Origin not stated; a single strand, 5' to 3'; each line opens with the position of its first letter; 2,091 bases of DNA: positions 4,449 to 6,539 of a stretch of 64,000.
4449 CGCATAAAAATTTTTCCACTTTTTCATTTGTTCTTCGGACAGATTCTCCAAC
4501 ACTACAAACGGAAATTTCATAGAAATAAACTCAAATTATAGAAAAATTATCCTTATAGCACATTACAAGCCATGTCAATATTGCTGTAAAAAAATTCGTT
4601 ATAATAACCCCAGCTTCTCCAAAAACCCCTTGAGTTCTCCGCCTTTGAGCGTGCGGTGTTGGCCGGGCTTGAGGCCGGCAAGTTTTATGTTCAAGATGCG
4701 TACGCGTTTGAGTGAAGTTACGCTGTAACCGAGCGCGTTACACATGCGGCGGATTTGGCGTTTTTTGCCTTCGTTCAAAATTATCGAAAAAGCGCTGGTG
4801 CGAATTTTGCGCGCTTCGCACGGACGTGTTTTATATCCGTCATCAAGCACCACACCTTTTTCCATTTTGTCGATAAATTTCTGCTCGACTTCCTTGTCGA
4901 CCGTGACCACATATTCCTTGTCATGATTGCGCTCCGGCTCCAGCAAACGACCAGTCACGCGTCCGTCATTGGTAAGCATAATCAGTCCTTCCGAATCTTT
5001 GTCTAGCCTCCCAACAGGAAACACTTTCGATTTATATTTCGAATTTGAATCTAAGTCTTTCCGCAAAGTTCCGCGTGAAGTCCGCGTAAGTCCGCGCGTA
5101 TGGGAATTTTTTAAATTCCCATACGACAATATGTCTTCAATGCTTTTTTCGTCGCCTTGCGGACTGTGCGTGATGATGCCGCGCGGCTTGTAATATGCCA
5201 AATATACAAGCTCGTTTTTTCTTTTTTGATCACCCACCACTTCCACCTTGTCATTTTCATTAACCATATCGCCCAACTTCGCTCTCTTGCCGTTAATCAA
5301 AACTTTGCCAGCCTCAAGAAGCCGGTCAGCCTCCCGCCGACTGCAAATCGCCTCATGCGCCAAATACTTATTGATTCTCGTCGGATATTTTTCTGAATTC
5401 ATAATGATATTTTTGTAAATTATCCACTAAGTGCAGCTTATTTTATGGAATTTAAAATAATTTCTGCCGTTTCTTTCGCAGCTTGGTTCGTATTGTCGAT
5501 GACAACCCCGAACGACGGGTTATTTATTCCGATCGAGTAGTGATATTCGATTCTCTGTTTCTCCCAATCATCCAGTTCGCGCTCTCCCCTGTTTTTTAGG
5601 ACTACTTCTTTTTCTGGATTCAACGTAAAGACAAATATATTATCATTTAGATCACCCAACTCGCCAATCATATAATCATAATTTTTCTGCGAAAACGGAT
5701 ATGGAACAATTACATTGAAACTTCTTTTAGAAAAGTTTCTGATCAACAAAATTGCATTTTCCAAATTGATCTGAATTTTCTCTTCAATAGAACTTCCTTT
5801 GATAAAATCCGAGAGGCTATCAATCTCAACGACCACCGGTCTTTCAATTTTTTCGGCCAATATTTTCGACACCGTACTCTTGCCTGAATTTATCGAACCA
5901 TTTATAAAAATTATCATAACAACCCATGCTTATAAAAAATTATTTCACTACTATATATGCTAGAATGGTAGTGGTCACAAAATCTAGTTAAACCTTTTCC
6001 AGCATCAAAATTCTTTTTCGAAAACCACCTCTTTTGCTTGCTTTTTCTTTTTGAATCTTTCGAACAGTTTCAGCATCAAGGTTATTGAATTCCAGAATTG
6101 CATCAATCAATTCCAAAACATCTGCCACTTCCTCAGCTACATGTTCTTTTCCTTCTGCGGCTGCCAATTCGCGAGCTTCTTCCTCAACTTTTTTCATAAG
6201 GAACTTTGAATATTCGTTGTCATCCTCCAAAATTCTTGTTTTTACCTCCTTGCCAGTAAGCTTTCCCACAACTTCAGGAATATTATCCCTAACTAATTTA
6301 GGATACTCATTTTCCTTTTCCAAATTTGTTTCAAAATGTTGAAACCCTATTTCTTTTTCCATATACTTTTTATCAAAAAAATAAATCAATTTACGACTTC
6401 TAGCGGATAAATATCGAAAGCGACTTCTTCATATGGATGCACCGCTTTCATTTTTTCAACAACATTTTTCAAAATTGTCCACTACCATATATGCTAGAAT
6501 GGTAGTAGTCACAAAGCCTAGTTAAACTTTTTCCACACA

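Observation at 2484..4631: Two-gene SIR2-like / Nudix-like module flanked by 26-bp direct repeats at the 3' end of a pseudouridine synthase gene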

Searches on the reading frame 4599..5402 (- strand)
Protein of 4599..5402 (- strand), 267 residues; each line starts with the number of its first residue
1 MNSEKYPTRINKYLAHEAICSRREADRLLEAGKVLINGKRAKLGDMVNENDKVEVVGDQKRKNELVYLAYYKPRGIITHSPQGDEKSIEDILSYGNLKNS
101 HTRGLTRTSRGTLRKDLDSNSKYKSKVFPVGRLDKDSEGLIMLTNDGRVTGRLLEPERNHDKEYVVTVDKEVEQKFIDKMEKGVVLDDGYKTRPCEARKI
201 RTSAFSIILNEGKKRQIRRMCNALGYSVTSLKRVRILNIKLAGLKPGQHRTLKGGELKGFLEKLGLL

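Call 3: search_protein_families(library=pfam, proteins=[window:4599-5402:-], max_evalue=0.1)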
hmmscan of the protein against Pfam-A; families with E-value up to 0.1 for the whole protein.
window:4599-5402:- (267 aa): 3 families
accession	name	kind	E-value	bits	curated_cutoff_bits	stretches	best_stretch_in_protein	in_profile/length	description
PF00849.27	PseudoU_synth_2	-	6e-21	75.7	26.8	1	67-223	2-152/152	RNA pseudouridylate synthase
PF01479.30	S4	-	1.7e-10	40.9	22.8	1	9-53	2-48/48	S4 domain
PF22421.1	SYY_C-terminal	-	0.0063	16.8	27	0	9-52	20-65/83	Tyrosine--tRNA ligase SYY-like C-terminal domain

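Call 6: search_protein_families(library=ncbifam, proteins=[window:4599-5402:-], max_evalue=1)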
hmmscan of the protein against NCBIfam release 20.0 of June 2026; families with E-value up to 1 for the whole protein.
window:4599-5402:- (267 aa): 9 families
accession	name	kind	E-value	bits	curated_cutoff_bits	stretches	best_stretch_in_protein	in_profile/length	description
NF007784.0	PRK10475.1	equivalog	1.9e-64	217.4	318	2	107-262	80-234/290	23S rRNA pseudouridine(2604) synthase RluF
TIGR00093.1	TIGR00093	subfamily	2.1e-42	144.6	109.3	1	117-253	22-160/161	pseudouridine synthase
NF007976.1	PRK10700.1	equivalog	4.9e-27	94.8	290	2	125-247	101-227/291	23S rRNA pseudouridine(2605) synthase RluB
NF008097.0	PRK10839.1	equivalog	5.5e-26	91.6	275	2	125-257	93-227/232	16S rRNA pseudouridine(516) synthase RsuA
NF008487.1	PRK11394.1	equivalog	3.4e-17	62.7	284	2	126-190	60-124/206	23S rRNA pseudouridine(2457) synthase RluE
TIGR00005.1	rluA_subfam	subfamily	2.5e-06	27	192.7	1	6-174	4-169/298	RluA family pseudouridine synthase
NF049952.1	23rRNACMtaseTlyA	equivalog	0.0062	16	250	1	9-57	2-53/236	23S rRNA (cytidine-2'-O)-methyltransferase TlyA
TIGR00478.1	tly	subfamily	0.0064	15.8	185.8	1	18-60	11-54/228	TlyA family rRNA (cytidine-2'-O)-methyltransferase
TIGR00234.1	tyrS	equivalog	0.042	12.9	113.8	1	3-61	336-398/406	tyrosine--tRNA ligase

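Call 34: find_encoding_contigs(protein=window:4599-5402:-, flank=10000, max_places=6)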
Protein window:4599-5402:- (267 aa): 8 contigs read that carry it; 6 places shown.
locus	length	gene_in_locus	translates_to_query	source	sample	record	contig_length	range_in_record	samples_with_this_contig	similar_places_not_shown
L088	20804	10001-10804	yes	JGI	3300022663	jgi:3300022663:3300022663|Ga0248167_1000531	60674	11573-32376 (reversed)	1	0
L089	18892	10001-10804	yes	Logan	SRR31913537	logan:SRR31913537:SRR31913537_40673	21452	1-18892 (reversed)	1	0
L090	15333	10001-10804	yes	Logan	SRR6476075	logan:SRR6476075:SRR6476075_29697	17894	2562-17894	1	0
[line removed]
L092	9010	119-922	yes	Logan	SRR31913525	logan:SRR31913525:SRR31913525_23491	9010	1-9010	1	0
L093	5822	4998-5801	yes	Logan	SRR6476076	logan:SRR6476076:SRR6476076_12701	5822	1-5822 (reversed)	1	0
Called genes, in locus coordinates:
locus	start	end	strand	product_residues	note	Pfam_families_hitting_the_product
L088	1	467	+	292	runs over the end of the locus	-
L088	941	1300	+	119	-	PF03779:SPW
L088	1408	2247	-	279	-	PF08787:Alginate_lyase2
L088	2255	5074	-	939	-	PF13506:Glyco_transf_21, PF00535:Glycos_transf_2, PF13641:Glyco_tranf_2_3, PF13632:Glyco_trans_2_3, PF05048:NosD, PF13229:Beta_helix, PF05048:NosD (weak)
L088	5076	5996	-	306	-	PF03721:UDPG_MGDP_dh_N, PF00984:UDPG_MGDP_dh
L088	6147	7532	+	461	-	PF28494:GlyRS_ins_1 (faint), PF00587:tRNA-synt_2b, PF03129:HGTP_anticodon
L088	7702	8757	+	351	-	PF02661:Fic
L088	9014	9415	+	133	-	-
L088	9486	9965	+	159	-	-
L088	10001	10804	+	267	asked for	PF01479:S4, PF00849:PseudoU_synth_2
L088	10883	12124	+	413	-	PF02146:SIR2 (weak)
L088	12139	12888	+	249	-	-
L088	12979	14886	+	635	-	PF00580:UvrD-helicase, PF13245:AAA_19 (weak), PF01443:Viral_helicase1 (weak), PF13361:UvrD_C, PF13538:UvrD_C_2 (faint)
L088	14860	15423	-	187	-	PF28549:NDPSase_N, PF00293:NUDIX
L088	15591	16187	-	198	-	-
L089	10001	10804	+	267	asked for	PF01479:S4, PF00849:PseudoU_synth_2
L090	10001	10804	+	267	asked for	PF01479:S4, PF00849:PseudoU_synth_2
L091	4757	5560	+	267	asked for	PF01479:S4, PF00849:PseudoU_synth_2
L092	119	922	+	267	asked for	PF01479:S4, PF00849:PseudoU_synth_2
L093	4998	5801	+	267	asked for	PF01479:S4, PF00849:PseudoU_synth_2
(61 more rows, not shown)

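Call 68: find_homologous_proteins(query=window:4599-5402:-, max_evalue=1e-40)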
Query window:4599-5402:- (267 aa): 7703 proteins with E <= 1e-40 among 8000 candidates; the best 120 are listed.
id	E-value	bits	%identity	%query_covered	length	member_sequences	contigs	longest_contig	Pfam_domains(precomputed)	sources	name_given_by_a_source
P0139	4.0e-165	566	97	100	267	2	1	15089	PF00849.28,PF01479.31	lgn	-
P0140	5.5e-146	503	87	99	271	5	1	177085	PF00849.28,PF01479.31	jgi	-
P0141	3.5e-138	477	85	100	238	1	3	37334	PF00849.28,PF01479.31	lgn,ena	-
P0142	5.0e-135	467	83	100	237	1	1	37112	PF00849.28,PF01479.31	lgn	-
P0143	1.9e-131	455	84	97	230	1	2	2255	PF00849.28,PF01479.31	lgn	-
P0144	4.0e-120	418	76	100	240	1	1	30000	PF00849.28,PF01479.31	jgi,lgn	jgi:23S rRNA pseudouridine2604 synthase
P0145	5.6e-119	415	75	100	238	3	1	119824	PF00849.28,PF01479.31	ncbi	-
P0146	7.5e-90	319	58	100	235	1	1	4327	PF00849.28,PF01479.31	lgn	-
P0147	4.8e-87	310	57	100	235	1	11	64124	PF00849.28,PF01479.31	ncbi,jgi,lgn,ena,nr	ncbi:MAG TPA: 23S rRNA pseudouridine synthase F [Candidatus Moranbacteria bacterium]|nr:MAG: Pseudou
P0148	7.9e-87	309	56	100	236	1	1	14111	PF00849.28,PF01479.31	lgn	-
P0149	1.1e-86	309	58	100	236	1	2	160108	PF00849.28,PF01479.31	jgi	-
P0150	1.5e-85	305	57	100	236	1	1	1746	PF00849.28,PF01479.31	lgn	-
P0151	1.1e-83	299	56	100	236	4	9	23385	PF00849.28,PF01479.31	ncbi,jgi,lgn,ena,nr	ncbi:MAG: Pseudouridine synthase [Candidatus Moranbacteria bacterium GW2011_GWE1_49_15]|nr:MAG: Pseu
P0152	8.0e-83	296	57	98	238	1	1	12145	PF00849.28,PF01479.31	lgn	-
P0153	1.4e-82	295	56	100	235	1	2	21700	PF00849.28,PF01479.31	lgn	-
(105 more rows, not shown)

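Call 69: find_encoding_contigs(protein=P0140, flank=7000, max_places=2)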
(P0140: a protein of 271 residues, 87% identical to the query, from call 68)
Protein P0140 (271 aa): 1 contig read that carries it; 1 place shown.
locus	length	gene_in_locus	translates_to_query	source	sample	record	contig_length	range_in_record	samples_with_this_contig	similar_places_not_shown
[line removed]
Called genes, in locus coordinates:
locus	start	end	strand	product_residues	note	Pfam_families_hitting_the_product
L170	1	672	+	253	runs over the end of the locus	PF00528:BPD_transp_1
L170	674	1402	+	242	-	PF00005:ABC_tran, PF13304:AAA_21 (faint)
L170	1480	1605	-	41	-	-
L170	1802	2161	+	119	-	PF03779:SPW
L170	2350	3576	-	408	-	PF04851:ResIII, PF00270:DEAD, PF00271:Helicase_C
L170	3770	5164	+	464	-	PF00587:tRNA-synt_2b, PF03129:HGTP_anticodon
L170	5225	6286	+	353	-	PF02661:Fic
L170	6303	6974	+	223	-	PF02633:Creatininase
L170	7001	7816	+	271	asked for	PF01479:S4, PF00849:PseudoU_synth_2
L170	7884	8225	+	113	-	PF04266:ASCH (weak)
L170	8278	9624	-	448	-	PF00583:Acetyltransf_1, PF13508:Acetyltransf_7 (weak), PF04266:ASCH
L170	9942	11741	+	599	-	PF00580:UvrD-helicase, PF13245:AAA_19 (weak), PF01443:Viral_helicase1 (faint), PF13361:UvrD_C, PF13538:UvrD_C_2 (faint)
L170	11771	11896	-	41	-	-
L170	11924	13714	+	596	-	PF01336:tRNA_anti-codon, PF00152:tRNA-synt_2, PF02938:GAD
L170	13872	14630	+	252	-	-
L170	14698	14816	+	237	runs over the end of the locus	-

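Call 70: find_encoding_contigs(protein=P0141, flank=7000, max_places=2)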
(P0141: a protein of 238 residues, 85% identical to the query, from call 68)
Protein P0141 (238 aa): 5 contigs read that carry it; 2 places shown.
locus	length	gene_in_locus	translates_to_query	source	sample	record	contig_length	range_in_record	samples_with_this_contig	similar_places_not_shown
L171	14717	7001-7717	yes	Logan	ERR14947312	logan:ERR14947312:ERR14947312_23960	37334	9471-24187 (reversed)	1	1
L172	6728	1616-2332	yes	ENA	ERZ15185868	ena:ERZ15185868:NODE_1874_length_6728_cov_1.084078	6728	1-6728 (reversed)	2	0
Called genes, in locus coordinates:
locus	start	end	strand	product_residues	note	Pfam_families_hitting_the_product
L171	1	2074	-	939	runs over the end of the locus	PF13506:Glyco_transf_21, PF00535:Glycos_transf_2, PF13641:Glyco_tranf_2_3, PF13632:Glyco_trans_2_3, PF05048:NosD, PF13229:Beta_helix, PF05048:NosD (weak)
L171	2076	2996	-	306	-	PF03721:UDPG_MGDP_dh_N, PF00984:UDPG_MGDP_dh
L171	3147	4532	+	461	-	PF28494:GlyRS_ins_1 (faint), PF00587:tRNA-synt_2b, PF03129:HGTP_anticodon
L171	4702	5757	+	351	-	PF02661:Fic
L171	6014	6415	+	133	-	-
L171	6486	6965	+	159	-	-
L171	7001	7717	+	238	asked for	PF01479:S4, PF00849:PseudoU_synth_2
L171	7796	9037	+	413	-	PF02146:SIR2 (weak)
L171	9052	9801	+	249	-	-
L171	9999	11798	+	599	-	PF00580:UvrD-helicase, PF13245:AAA_19 (weak), PF01443:Viral_helicase1 (faint), PF13361:UvrD_C, PF13538:UvrD_C_2 (faint)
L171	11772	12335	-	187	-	PF28549:NDPSase_N, PF00293:NUDIX (weak)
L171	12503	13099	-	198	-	-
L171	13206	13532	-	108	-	PF01371:Trp_repressor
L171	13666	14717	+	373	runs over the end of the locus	PF01820:Dala_Dala_lig_N, PF02786:CPSase_L_D2 (weak), PF02222:ATP-grasp, PF07478:Dala_Dala_lig_C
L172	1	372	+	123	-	?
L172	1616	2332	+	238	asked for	PF01479:S4, PF00849:PseudoU_synth_2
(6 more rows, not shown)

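Call 71: find_encoding_contigs(protein=P0142, flank=7000, max_places=2)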
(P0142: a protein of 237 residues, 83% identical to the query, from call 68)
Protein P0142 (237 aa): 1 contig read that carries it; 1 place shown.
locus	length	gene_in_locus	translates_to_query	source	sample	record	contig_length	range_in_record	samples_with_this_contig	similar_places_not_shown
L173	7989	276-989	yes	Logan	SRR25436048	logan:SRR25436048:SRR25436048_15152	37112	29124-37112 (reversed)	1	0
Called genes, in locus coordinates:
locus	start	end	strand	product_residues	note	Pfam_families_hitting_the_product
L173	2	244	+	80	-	?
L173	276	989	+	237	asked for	PF01479:S4, PF00849:PseudoU_synth_2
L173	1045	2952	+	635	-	PF00580:UvrD-helicase, PF01443:Viral_helicase1 (faint), PF13245:AAA_19 (weak), PF13361:UvrD_C, PF13538:UvrD_C_2 (weak)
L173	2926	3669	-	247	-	PF24827:AstE_AspA_cat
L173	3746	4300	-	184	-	PF00583:Acetyltransf_1, PF13508:Acetyltransf_7, PF13673:Acetyltransf_10 (weak)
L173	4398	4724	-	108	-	PF01371:Trp_repressor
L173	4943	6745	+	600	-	PF01336:tRNA_anti-codon, PF00152:tRNA-synt_2, PF02938:GAD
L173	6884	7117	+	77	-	-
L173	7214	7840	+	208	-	-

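Call 72: find_encoding_contigs(protein=P0144, flank=7000, max_places=2)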
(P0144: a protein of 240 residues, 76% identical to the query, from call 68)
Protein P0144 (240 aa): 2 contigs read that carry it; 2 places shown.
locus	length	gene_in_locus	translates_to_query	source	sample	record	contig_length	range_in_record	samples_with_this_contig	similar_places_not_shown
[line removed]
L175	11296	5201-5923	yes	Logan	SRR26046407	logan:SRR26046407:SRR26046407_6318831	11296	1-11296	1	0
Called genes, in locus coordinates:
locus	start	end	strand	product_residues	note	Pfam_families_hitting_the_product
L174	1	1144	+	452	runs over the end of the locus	PF04773:FecR, PF00041:fn3 (faint)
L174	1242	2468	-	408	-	PF04851:ResIII, PF00270:DEAD, PF00271:Helicase_C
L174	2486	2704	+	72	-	-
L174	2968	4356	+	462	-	PF00587:tRNA-synt_2b, PF03129:HGTP_anticodon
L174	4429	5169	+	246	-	PF00106:adh_short, PF08659:KR, PF13561:adh_short_C2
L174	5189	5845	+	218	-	PF03575:Peptidase_S51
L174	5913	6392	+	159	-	-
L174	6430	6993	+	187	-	PF00293:NUDIX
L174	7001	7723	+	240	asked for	PF01479:S4, PF00849:PseudoU_synth_2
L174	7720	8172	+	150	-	PF00293:NUDIX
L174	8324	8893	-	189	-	PF28549:NDPSase_N, PF00293:NUDIX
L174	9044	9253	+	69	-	-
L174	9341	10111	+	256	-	PF13529:Peptidase_C39_2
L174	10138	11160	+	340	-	PF00881:Nitroreductase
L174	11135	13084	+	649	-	PF02624:YcaO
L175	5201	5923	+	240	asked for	PF01479:S4, PF00849:PseudoU_synth_2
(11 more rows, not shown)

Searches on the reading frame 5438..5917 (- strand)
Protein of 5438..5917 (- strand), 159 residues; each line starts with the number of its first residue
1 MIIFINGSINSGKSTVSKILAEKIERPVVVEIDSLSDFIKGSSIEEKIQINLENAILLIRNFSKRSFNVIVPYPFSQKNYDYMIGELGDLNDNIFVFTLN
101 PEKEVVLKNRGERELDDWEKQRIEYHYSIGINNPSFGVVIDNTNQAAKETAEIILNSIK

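Call 3: search_protein_families(library=pfam, proteins=[window:5438-5917:-], max_evalue=0.1)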
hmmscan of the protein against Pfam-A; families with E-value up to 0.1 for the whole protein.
window:5438-5917:- (159 aa): 8 families
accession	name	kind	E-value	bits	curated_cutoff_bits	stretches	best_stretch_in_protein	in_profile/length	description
PF07931.18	CPT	-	0.00031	21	22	1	1-51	2-53/172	Chloramphenicol phosphotransferase-like protein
PF13238.12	AAA_18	-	0.00055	20.8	29.4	1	3-40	1-33/128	AAA domain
PF01712.25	dNK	-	0.0019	18.4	27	1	3-32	1-30/203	Deoxynucleoside kinase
PF16575.11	CLP1_P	-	0.015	15.6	26.6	1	7-33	1-31/188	mRNA cleavage and polyadenylation factor CLP1 P-loop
PF01202.28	SKI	-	0.021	15.4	22.1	1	11-51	3-42/159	Shikimate kinase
PF01121.26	CoaE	-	0.039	14.1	27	1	1-29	1-28/180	Dephospho-CoA kinase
PF02224.24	Cytidylate_kin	-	0.046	13.9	26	0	3-25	1-23/211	Cytidylate kinase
PF13671.12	AAA_33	-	0.065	14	27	0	3-75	2-79/143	AAA domain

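Call 5: search_protein_families(library=padloc, proteins=[window:5438-5917:-], max_evalue=1)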
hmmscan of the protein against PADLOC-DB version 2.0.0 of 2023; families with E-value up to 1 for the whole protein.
window:5438-5917:- (159 aa): 1 family
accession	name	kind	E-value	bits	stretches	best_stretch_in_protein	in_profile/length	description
PDLC02911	VakA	-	0.018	13.6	1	3-35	5-35/163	-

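Call 6: search_protein_families(library=ncbifam, proteins=[window:5438-5917:-], max_evalue=1)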
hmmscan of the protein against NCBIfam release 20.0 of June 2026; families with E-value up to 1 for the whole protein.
window:5438-5917:- (159 aa): 14 families
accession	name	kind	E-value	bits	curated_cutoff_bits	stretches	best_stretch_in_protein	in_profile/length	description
TIGR02173.1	cyt_kin_arch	equivalog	3.4e-07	30.4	102.1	2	104-158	116-168/169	(d)CMP kinase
NF038208.1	garosamine_AAA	equivalog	4.7e-07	29.6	170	1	1-108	1-108/167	Gar/GrdA family gentamicin resistance ATP-binding protein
NF003012.0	PRK03839.1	equivalog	0.00017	21.6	152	1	1-70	1-69/180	putative kinase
NF041774.1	tung_ATPbind_TupC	equivalog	0.00028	20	400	1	3-86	29-110/319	tungstate ABC transporter ATP-binding protein TupC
TIGR00152.1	TIGR00152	equivalog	0.001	19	65.55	1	2-29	1-28/188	dephospho-CoA kinase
NF004041.0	PRK05541.1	subfamily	0.0056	16.7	127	1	1-82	8-95/176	adenylyl-sulfate kinase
NF005115.0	PRK06547.1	equivalog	0.024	14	173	1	1-35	16-50/172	hypothetical protein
NF004018.0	PRK05480.1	equivalog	0.03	13.8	180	1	1-52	7-60/210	uridine kinase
TIGR00235.1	udk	equivalog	0.033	13.8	220.3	1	1-52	7-60/207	uridine kinase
NF001385.0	PRK00279.2-3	equivalog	0.051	13.2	315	1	3-58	7-63/213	adenylate kinase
NF010555.0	PRK13949.1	equivalog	0.057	13.5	180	1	3-28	4-29/175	shikimate kinase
NF008996.1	PRK12339.1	equivalog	0.065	13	250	1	1-55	1-56/193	mevalonate-3-phosphate 5-kinase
TIGR00017.1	cmk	equivalog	0.07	12.8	135.55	1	1-25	3-27/217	(d)CMP kinase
NF006743.0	PRK09270.1-2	equivalog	0.12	11.5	227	1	2-33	30-63/217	nucleoside/nucleotide kinase family protein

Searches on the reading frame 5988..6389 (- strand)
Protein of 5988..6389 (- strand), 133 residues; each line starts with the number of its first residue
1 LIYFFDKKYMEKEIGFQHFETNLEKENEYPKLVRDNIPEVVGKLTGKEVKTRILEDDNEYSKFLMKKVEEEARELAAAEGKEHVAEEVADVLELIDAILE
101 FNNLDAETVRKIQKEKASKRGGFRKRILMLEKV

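Call 3: search_protein_families(library=pfam, proteins=[window:5988-6389:-], max_evalue=0.1)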
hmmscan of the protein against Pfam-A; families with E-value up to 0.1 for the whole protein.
window:5988-6389:- (133 aa): 2 families
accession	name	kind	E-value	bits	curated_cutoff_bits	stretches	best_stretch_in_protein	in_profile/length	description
PF01503.22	PRA-PH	-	0.01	16.7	21.3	1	63-110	29-79/86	Phosphoribosyl-ATP pyrophosphohydrolase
PF05639.16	Pup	-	0.015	16.6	27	1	69-103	21-56/69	Pup-like protein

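Call 5: search_protein_families(library=padloc, proteins=[window:5988-6389:-], max_evalue=1)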
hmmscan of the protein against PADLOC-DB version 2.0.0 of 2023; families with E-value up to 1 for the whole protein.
window:5988-6389:- (133 aa): 1 family
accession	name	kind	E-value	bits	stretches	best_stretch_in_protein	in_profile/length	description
PDLC03021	MTase_I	-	0.041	10.7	1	2-113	372-486/491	Type I methyltransferase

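Call 6: search_protein_families(library=ncbifam, proteins=[window:5988-6389:-], max_evalue=1)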
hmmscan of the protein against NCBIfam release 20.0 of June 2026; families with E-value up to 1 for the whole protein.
window:5988-6389:- (133 aa): 5 families
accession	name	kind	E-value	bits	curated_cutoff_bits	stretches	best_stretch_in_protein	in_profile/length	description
TIGR03188.1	histidine_hisI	equivalog_domain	0.00051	20.2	42.7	1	62-109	30-80/84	phosphoribosyl-ATP diphosphatase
NF002747.0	PRK02759.1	equivalog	0.016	14.9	187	1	63-117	148-205/208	bifunctional phosphoribosyl-AMP cyclohydrolase/phosphoribosyl-ATP diphosphatase HisIE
NF058678.1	EncB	exception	0.032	14.4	210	1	48-97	17-68/160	encapsulin nanocompartment ferritin-like cargo protein EncB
NF001610.0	PRK00400.1-1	equivalog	0.13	12.4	104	1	50-109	27-89/93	phosphoribosyl-ATP diphosphatase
NF052436.1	YabN_Meth_PPase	exception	0.15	11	525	1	62-120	392-454/486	bifunctional methyltransferase/pyrophosphohydrolase YabN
